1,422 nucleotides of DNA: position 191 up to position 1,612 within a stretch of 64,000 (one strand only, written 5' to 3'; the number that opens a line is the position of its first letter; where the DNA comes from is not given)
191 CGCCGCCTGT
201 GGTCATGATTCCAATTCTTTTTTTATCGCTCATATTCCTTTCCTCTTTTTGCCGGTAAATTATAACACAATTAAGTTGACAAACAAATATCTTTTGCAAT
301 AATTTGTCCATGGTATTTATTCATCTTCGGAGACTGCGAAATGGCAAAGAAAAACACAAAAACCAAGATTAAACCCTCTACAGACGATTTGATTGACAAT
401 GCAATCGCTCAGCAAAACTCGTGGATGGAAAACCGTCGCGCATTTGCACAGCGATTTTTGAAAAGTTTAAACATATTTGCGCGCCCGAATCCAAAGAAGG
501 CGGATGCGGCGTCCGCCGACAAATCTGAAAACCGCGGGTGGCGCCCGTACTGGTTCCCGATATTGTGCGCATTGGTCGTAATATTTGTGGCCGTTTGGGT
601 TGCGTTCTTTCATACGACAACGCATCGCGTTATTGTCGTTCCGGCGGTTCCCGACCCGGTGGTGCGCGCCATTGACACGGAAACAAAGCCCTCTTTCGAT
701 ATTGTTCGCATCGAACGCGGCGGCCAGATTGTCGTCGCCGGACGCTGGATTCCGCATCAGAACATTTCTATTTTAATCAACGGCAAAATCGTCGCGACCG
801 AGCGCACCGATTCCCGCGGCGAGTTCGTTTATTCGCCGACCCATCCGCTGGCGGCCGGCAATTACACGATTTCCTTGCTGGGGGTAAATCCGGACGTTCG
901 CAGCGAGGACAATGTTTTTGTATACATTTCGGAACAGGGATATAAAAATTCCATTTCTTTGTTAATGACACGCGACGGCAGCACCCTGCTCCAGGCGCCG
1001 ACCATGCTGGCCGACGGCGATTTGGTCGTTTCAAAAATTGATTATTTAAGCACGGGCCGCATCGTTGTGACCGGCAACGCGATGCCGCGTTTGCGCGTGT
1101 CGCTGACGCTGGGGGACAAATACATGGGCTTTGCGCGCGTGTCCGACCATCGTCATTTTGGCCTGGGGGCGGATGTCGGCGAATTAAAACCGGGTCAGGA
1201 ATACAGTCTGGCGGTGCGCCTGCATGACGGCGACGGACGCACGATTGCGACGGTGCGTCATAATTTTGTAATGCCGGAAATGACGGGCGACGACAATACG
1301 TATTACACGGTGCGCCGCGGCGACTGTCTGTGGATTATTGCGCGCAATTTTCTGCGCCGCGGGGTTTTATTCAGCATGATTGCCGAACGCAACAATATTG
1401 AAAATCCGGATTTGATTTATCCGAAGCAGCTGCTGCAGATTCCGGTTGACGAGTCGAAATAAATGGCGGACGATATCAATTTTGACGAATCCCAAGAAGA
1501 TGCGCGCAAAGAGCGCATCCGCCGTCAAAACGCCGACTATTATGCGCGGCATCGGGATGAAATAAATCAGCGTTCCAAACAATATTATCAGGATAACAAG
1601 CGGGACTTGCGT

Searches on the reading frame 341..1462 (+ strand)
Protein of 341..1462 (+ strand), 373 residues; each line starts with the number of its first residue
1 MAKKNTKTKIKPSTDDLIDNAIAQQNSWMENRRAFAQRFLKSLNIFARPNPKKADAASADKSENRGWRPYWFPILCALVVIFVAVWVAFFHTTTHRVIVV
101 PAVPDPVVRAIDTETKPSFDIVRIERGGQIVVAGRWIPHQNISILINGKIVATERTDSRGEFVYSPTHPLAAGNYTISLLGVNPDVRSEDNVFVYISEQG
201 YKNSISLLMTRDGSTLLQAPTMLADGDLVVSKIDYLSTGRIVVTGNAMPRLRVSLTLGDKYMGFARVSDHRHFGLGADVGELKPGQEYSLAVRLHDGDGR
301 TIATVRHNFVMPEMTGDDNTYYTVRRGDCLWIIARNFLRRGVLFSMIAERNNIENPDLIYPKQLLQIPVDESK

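Call 70: search_protein_families(library=pfam, max_evalue=0.001, proteins=[window:341-1462:+])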
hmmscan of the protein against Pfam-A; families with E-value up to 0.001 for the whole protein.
window:341-1462:+ (373 aa): 1 family
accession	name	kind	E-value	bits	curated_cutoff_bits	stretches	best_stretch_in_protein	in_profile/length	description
PF01476.26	LysM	-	6.4e-10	39.3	20.9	1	322-368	1-43/43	LysM domain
